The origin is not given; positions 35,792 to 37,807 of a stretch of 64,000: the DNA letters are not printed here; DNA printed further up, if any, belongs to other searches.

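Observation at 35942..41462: Membrane-anchored two-domain multicopper oxidase plus tethered blue-copper protein encoded directly upstream of pmoCAB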

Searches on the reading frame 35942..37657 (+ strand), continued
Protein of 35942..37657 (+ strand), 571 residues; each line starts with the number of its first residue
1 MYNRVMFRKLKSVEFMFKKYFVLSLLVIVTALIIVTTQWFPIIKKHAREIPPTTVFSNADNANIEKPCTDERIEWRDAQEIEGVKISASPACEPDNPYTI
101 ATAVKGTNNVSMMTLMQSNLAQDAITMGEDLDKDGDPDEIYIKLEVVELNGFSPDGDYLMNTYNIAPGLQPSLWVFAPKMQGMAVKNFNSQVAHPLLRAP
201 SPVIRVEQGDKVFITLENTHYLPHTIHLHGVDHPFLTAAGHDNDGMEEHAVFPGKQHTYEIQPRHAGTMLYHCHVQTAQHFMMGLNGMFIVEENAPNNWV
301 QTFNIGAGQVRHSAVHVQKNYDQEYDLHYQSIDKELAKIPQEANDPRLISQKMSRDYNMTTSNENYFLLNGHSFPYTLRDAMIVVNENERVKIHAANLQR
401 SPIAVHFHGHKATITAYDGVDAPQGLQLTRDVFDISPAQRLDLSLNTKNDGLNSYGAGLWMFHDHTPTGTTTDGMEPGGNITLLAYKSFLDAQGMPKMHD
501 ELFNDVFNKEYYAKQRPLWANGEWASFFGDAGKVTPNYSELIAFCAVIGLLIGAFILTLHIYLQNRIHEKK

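Call 36: list_cluster_members(proteins=[P0241, P0242, P0243, P0244, P0245, P0246, P0247, P0248, P0255, P0252])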
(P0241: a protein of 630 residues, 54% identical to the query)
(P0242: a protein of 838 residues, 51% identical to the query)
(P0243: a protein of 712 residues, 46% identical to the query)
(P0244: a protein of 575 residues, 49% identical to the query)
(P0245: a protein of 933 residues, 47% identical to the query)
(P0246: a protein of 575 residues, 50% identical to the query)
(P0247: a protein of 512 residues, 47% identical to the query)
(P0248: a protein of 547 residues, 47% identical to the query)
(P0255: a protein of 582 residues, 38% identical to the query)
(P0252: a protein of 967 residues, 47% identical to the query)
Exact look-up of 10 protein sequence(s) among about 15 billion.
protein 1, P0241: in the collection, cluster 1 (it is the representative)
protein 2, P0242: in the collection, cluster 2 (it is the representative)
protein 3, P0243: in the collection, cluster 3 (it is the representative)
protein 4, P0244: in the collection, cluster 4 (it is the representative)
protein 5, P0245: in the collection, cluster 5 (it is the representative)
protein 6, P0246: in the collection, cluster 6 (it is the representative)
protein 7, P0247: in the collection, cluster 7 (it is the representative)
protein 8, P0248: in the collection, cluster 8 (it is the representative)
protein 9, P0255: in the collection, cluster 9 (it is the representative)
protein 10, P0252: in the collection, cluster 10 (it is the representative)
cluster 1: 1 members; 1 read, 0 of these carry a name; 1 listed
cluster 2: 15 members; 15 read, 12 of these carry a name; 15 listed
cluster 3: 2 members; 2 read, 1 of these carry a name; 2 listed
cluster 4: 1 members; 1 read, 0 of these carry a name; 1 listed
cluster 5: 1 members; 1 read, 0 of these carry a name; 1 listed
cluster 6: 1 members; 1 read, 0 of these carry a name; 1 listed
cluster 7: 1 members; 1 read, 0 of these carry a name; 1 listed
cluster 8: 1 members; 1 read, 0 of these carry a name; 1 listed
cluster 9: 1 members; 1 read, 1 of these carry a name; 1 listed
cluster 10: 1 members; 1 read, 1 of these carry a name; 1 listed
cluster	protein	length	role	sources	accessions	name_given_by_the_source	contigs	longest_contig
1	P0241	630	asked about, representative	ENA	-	-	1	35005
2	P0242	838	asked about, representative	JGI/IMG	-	PGF-CTERM protein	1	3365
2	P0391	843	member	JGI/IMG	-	FtsP/CotA-like multicopper oxidase with cupredoxin domain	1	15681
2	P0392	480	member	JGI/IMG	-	hypothetical protein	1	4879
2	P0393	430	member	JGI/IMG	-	hypothetical protein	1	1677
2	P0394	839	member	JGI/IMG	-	FtsP/CotA-like multicopper oxidase with cupredoxin domain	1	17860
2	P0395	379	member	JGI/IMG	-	PGF-CTERM protein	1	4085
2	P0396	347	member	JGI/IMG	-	FtsP/CotA-like multicopper oxidase with cupredoxin domain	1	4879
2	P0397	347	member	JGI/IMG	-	FtsP/CotA-like multicopper oxidase with cupredoxin domain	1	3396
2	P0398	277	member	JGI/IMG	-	PGF-CTERM protein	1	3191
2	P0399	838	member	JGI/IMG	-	PGF-CTERM protein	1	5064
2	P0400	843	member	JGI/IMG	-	FtsP/CotA-like multicopper oxidase with cupredoxin domain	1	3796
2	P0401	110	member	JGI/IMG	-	hypothetical protein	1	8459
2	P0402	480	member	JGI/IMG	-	-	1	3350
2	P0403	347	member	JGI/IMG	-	-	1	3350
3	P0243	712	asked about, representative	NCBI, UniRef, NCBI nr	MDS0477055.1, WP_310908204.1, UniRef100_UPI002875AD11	multicopper oxidase domain-containing protein [Natrinema sp. 1APR25-10V2] | multicopper oxidase domain-containing protein n=1 Tax=Natrinema sp. 1APR25-10V2 ...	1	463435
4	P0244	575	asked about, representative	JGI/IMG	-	-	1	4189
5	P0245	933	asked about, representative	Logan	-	-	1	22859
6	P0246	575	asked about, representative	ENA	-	-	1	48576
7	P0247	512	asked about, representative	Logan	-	-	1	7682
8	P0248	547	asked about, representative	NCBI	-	-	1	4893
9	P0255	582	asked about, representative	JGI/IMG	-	hypothetical protein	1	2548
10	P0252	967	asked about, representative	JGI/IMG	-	manganese oxidase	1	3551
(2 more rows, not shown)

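Call 40: search_protein_families(library=pfam, proteins=[P0241, P0242, P0243, P0245, P0252, P0254, P0256, P0258, P0260, P0246], max_evalue=0.01)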
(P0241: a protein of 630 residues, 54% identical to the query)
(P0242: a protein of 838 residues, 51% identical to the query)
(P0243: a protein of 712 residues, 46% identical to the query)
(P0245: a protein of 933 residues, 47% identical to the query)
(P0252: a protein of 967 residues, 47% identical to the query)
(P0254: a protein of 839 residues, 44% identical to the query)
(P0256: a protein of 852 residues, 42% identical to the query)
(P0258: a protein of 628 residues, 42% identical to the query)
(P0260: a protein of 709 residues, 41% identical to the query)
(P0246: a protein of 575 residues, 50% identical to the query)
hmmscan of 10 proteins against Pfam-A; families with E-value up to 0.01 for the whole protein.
P0241 (630 aa): 3 families
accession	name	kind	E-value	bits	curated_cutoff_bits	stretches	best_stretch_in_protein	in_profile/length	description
PF07732.21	Cu-oxidase_3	-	6e-23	81.6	21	1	282-380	24-117/119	Multicopper oxidase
PF07731.20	Cu-oxidase_2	-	6.4e-18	65.3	20.4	1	276-379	24-135/137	Multicopper oxidase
PF00394.28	Cu-oxidase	-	7.5e-06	26.6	21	1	444-541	32-129/157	Multicopper oxidase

P0242 (838 aa): 5 families
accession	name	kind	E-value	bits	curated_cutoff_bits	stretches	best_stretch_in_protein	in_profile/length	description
PF07731.20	Cu-oxidase_2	-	1.2e-24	87.1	20.4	2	173-275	24-135/137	Multicopper oxidase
PF07732.21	Cu-oxidase_3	-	7.6e-24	84.5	21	1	179-276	24-117/119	Multicopper oxidase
PF00394.28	Cu-oxidase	-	4.4e-10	40.3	21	1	326-437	16-129/157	Multicopper oxidase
PF13473.12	Cupredoxin_1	-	0.00065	20.1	27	0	184-260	37-97/104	Cupredoxin-like domain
PF07172.16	GRP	-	0.0089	17.1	30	1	587-654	7-78/90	Glycine rich protein family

P0243 (712 aa): 4 families
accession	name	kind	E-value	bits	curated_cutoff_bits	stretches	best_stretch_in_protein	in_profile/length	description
PF07731.20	Cu-oxidase_2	-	6.3e-26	91.2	20.4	2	163-265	24-135/137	Multicopper oxidase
PF07732.21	Cu-oxidase_3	-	1.6e-25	89.9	21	1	170-266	25-117/119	Multicopper oxidase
PF00394.28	Cu-oxidase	-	2.6e-07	31.3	21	1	330-421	23-124/157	Multicopper oxidase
PF13473.12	Cupredoxin_1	-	0.0019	18.7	27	0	572-605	31-64/104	Cupredoxin-like domain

P0245 (933 aa): 4 families
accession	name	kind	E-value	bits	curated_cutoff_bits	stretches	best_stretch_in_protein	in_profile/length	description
PF07732.21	Cu-oxidase_3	-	5.6e-22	78.5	21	1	166-265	23-117/119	Multicopper oxidase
PF07731.20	Cu-oxidase_2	-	1.5e-20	73.8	20.4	2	161-264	24-135/137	Multicopper oxidase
PF00394.28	Cu-oxidase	-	2e-09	38.2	21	1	331-419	32-125/157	Multicopper oxidase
PF13473.12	Cupredoxin_1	-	0.00075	19.9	27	0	175-249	40-97/104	Cupredoxin-like domain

P0252 (967 aa): 8 families
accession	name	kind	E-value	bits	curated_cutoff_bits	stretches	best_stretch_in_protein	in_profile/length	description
PF07732.21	Cu-oxidase_3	-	4.9e-30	104.5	21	1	111-204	23-117/119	Multicopper oxidase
PF07731.20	Cu-oxidase_2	-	1.6e-21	76.9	20.4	3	113-203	31-135/137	Multicopper oxidase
PF13473.12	Cupredoxin_1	-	6.5e-09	36.2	27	1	497-564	31-94/104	Cupredoxin-like domain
PF13860.13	FlgD_ig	-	9.2e-08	32.4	27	1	891-952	17-74/79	FlgD Ig-like domain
PF00394.28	Cu-oxidase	-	6.7e-07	30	21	1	275-366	33-127/157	Multicopper oxidase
PF13585.12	CHU_C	-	8.5e-05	23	27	1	897-961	28-81/86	CHU_C Type IX secretion signal domain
PF18962.6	Por_Secre_tail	-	0.00027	21.6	27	1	878-965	2-75/75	Secretion system C-terminal sorting domain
PF00127.26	Copper-bind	-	0.00037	21.3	21.2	1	116-197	18-94/99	Copper binding proteins, plastocyanin/azurin family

P0254 (839 aa): 5 families
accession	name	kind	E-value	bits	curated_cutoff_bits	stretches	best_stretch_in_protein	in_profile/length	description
PF11604.15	CusF_Ec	-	3.3e-36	123.4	27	3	390-459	2-71/72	Copper binding periplasmic protein CusF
PF07732.21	Cu-oxidase_3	-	1.3e-28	99.9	21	1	536-629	23-117/119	Multicopper oxidase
PF07731.20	Cu-oxidase_2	-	1.1e-21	77.5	20.4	3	692-803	12-121/137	Multicopper oxidase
PF13473.12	Cupredoxin_1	-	0.0013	19.1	27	0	541-613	36-97/104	Cupredoxin-like domain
PF00394.28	Cu-oxidase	-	0.0044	17.6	21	0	699-782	36-122/157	Multicopper oxidase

P0256 (852 aa): 5 families
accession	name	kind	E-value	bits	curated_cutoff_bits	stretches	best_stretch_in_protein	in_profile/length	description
PF11604.15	CusF_Ec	-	1.2e-32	112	27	2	205-266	2-64/72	Copper binding periplasmic protein CusF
PF07732.21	Cu-oxidase_3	-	4.4e-29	101.4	21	2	446-539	23-117/119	Multicopper oxidase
PF07731.20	Cu-oxidase_2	-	1.9e-25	89.7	20.4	3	447-538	30-135/137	Multicopper oxidase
PF00394.28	Cu-oxidase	-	3.4e-06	27.7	21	1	606-698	33-129/157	Multicopper oxidase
PF13473.12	Cupredoxin_1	-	4.9e-05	23.7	27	0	97-145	31-79/104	Cupredoxin-like domain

P0258 (628 aa): 5 families
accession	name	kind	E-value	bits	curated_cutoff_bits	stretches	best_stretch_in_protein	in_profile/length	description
PF07732.21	Cu-oxidase_3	-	1.6e-26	93.2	21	1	246-339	23-117/119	Multicopper oxidase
PF13442.11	Cytochrome_CBB3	-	1.4e-11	44.9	27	1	38-116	3-67/68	Cytochrome C oxidase, cbb3-type, subunit III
PF07731.20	Cu-oxidase_2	-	1.3e-09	38.3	20.4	1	249-337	32-134/137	Multicopper oxidase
PF00034.26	Cytochrom_C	-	2.4e-08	35.6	21.3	1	38-116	1-85/90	Cytochrome c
PF00394.28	Cu-oxidase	-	3.5e-05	24.4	21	1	408-509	34-132/157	Multicopper oxidase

P0260 (709 aa): 6 families
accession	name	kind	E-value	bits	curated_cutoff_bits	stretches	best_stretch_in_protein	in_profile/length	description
PF07732.21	Cu-oxidase_3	-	1.4e-32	112.7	21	1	82-182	16-117/119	Multicopper oxidase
PF07731.20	Cu-oxidase_2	-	1.7e-23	83.3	20.4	3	90-182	30-136/137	Multicopper oxidase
PF11604.15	CusF_Ec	-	2e-12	47.2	27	1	641-701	3-64/72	Copper binding periplasmic protein CusF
PF13473.12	Cupredoxin_1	-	1.1e-07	32.2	27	0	484-549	31-93/104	Cupredoxin-like domain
PF00394.28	Cu-oxidase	-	1e-05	26.1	21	1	245-331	29-118/157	Multicopper oxidase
PF00127.26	Copper-bind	-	1.8e-05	25.5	21.2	0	527-564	65-98/99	Copper binding proteins, plastocyanin/azurin family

P0246 (575 aa): 3 families
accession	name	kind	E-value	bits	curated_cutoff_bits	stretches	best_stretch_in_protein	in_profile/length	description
PF07732.21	Cu-oxidase_3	-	1.9e-21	76.8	21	1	205-304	24-118/119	Multicopper oxidase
PF07731.20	Cu-oxidase_2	-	8.2e-19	68.2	20.4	2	204-302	29-135/137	Multicopper oxidase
PF00394.28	Cu-oxidase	-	0.00033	21.2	21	1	356-453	16-118/157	Multicopper oxidase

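Call 54: predict_structure(alignment_id=A3)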
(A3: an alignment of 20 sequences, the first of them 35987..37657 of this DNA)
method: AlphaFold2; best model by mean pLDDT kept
length: 556 residues; sequences in the alignment: 20
mean_pLDDT: 70.4   pTM: 0.70
mean pLDDT of the five models: 70.4, 66.1, 65.2, 64.4, 55.3
residues with pLDDT >= 90: 80; 70-90: 255; 50-70: 105; < 50: 116
segments of 3 or more residues with pLDDT < 50: 28-58, 136-154, 168-183, 350-365, 456-464, 484-499, 517-520
pLDDT, mean of each block of 10 residues (from residue 1): 67 74 55 34 29 44 82 62 81 90 86 92 92 56 42 56 66 40 69 92 83 72 74 77 89 81 71 88 82 76 89 74 70 78 67 39 58 92 79 91 86 91 88 90 80 49 59 71 49 47 53 51 67 79 78 60
secondary structure, 60 per line:
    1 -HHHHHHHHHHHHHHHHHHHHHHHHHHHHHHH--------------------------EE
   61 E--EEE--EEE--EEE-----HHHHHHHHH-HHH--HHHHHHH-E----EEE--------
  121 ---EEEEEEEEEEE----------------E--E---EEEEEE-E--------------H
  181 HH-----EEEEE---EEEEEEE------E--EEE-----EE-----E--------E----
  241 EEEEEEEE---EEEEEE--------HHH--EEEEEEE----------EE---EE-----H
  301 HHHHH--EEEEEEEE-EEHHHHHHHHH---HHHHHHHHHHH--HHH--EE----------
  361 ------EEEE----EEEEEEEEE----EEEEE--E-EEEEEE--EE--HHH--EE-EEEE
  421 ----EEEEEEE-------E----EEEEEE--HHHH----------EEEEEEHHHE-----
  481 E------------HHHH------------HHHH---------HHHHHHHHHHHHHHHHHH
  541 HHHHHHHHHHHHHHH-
elements in order: H2-32 E59-61 E64-66 E69-71 E74-76 H82-90 H97-103 E110-112 E124-134 E158-163 E188-192 E196-202 E212-214 E241-248 E252-257 E271-277 H300-305 E308-315 H319-327 H331-341 E367-370 E375-383 E388-392 E397-402 E417-420 E425-431 E444-449 H452-455 E466-471 H494-497 H510-513 H523-555

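Call 56: find_homologous_proteins(query=P0254)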
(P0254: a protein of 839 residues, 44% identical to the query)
Query P0254 (839 aa): 81 proteins with E <= 0.001 among 8000 candidates.
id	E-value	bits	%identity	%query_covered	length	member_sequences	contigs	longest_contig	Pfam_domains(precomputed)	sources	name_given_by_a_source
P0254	0.0e+0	1916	100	100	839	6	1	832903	PF07731.21,PF11604.16,PF07732.22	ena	-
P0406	4.8e-271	920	58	83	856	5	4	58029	PF07731.21,PF00127.27,PF13473.13,PF11604.16,PF07732.22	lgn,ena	-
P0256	4.2e-244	831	54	84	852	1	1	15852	PF07731.21,PF00394.29,PF11604.16,PF07732.22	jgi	jgi:FtsP/CotA-like multicopper oxidase with cupredoxin domain/Cu/Ag efflux protein CusF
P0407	5.0e-238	811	69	45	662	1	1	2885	PF07731.21,PF00394.29,PF13473.13,PF11604.16,PF07732.22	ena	-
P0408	2.8e-234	798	69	44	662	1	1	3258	PF07731.21,PF13473.13,PF11604.16,PF07732.22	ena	-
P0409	4.0e-234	798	70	42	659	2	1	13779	PF07731.21,PF00127.27,PF11604.16,PF07732.22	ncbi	ncbi:MAG: multicopper oxidase domain-containing protein [Kiloniellales bacterium]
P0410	7.8e-234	797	68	44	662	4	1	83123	PF07731.21,PF00394.29,PF13473.13,PF11604.16,PF07732.22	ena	-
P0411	5.3e-233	794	69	44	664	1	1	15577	PF07731.21,PF00127.27,PF13473.13,PF11604.16,PF07732.22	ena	-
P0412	6.1e-233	794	51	86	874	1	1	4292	PF07731.21,PF11604.16,PF07732.22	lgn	-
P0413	6.7e-233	794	70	44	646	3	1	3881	PF07731.21,PF13473.13,PF11604.16,PF07732.22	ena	-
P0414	1.7e-232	792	68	44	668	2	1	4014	PF07731.21,PF11604.16,PF07732.22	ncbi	-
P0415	7.3e-232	790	67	46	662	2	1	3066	PF07731.21,PF00394.29,PF13473.13,PF11604.16,PF07732.22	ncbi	-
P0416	7.4e-232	790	67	44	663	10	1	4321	PF07731.21,PF00127.27,PF13473.13,PF11604.16,PF07732.22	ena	-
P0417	2.1e-231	789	64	46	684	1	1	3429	PF07731.21,PF00394.29,PF11604.16,PF07732.22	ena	-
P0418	5.0e-230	784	66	46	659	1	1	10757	PF07731.21,PF11604.16,PF07732.22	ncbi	-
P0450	3.6e-219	748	68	41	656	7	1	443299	PF07731.21,PF00394.29,PF11604.16,PF07732.22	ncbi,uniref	ncbi:multicopper oxidase domain-containing protein [Halomonas aquatica]|uniref:Multicopper oxidase d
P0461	4.9e-206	705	64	41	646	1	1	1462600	PF07731.21,PF11604.16,PF07732.22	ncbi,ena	-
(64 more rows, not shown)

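Call 57: find_encoding_contigs(protein=P0450, flank=8000, max_places=2)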
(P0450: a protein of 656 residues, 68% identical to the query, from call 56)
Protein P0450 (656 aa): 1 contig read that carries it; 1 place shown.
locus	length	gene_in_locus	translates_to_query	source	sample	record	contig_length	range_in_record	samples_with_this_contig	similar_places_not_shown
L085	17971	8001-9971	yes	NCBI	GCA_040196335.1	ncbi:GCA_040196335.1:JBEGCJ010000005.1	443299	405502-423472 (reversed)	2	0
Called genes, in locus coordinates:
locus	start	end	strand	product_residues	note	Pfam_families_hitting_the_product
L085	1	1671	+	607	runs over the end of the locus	PF02463:SMC_N, PF11398:DUF2813 (faint), PF13175:AAA_15, PF13476:AAA_23, PF13555:AAA_29 (weak), PF13304:AAA_21 (weak), PF20469:OLD-like_TOPRIM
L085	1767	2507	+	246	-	-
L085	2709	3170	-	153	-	PF07885:Ion_trans_2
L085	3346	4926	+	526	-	PF02885:Glycos_trans_3N (weak), PF00591:Glycos_transf_3, PF07831:PYNP_C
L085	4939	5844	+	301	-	PF13793:Pribosyltran_N, PF00156:Pribosyltran, PF14572:Pribosyl_synth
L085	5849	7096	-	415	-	PF05343:Peptidase_M42, PF01546:Peptidase_M20 (weak), PF04389:Peptidase_M28 (weak)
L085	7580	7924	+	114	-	-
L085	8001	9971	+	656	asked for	PF00394:Cu-oxidase (faint), PF07732:Cu-oxidase_3, PF07731:Cu-oxidase_2 (weak), PF11604:CusF_Ec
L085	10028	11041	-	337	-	PF01435:Peptidase_M48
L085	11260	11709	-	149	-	PF00583:Acetyltransf_1, PF13673:Acetyltransf_10 (weak), PF13508:Acetyltransf_7, PF08445:FR47 (weak)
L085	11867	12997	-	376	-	PF00850:Hist_deacetyl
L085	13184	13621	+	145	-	PF00383:dCMP_cyt_deam_1, PF14437:MafB19-deam, PF14439:Bd3614-deam (weak)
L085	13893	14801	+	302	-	PF00892:EamA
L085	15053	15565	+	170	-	PF00011:HSP20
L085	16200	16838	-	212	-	PF01323:DSBA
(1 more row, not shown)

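Call 58: find_encoding_contigs(protein=P0254, flank=8000, max_places=2)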
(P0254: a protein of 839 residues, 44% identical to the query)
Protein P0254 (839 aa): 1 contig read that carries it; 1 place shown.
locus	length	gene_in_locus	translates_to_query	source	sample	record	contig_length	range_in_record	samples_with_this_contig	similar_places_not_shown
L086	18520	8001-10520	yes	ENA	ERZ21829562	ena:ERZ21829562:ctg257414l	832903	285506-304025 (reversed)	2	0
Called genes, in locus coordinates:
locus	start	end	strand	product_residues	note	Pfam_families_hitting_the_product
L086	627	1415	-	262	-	PF00106:adh_short, PF08659:KR (weak), PF23441:SDR (weak), PF13561:adh_short_C2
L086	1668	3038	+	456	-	PF00202:Aminotran_3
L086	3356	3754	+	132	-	PF00376:MerR, PF13411:MerR_1, PF09278:MerR-DNA-bind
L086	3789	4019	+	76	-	-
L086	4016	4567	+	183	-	-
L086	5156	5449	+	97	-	PF01381:HTH_3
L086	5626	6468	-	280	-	-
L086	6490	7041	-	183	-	-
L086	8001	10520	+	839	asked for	PF11604:CusF_Ec (weak), PF07731:Cu-oxidase_2 (faint), PF11604:CusF_Ec, PF07732:Cu-oxidase_3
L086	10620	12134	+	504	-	PF01610:DDE_Tnp_ISL3 (faint)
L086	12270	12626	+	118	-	PF11604:CusF_Ec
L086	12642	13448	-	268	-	-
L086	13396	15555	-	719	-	PF00092:VWA, PF13519:VWA_2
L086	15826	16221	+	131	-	-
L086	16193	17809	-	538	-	PF03050:DDE_Tnp_IS66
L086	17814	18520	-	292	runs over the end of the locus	PF14236:DruA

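Call 59: find_encoding_contigs(protein=P0461, flank=8000, max_places=2)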
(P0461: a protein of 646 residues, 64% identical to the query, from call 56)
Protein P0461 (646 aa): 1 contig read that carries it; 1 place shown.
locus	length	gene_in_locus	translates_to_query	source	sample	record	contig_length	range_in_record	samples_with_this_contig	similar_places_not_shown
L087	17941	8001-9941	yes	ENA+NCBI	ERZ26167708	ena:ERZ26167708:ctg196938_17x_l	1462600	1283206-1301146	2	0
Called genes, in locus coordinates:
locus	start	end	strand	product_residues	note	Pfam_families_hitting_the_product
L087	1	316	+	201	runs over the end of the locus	PF00440:TetR_N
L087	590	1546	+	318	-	PF00574:CLP_protease (weak), PF01343:Peptidase_S49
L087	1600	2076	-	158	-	PF00563:EAL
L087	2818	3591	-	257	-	PF00990:GGDEF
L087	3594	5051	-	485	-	PF03924:CHASE (weak)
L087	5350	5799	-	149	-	PF13883:CREG_beta-barrel, PF01243:PNPOx_N (weak)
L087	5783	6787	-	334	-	-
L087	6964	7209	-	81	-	PF02613:Nitrate_red_del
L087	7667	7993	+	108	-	-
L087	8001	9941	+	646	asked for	PF07731:Cu-oxidase_2, PF07732:Cu-oxidase_3, PF11604:CusF_Ec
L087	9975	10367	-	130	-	-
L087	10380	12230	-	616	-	PF10300:Iml2-TPR_39 (faint), PF24575:TPR_Slam (faint), PF25058:ARM_TT21 (faint), PF25060:ARM_TT21_2nd (faint), PF25062:ARM_TT21_N (faint), PF23914:TPR_CcmH_CycH, PF14559:TPR_19 (weak), PF05843:Suf (weak), +15 more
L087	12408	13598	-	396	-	-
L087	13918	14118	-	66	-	-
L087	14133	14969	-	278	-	PF00532:Peripla_BP_1, PF13407:Peripla_BP_4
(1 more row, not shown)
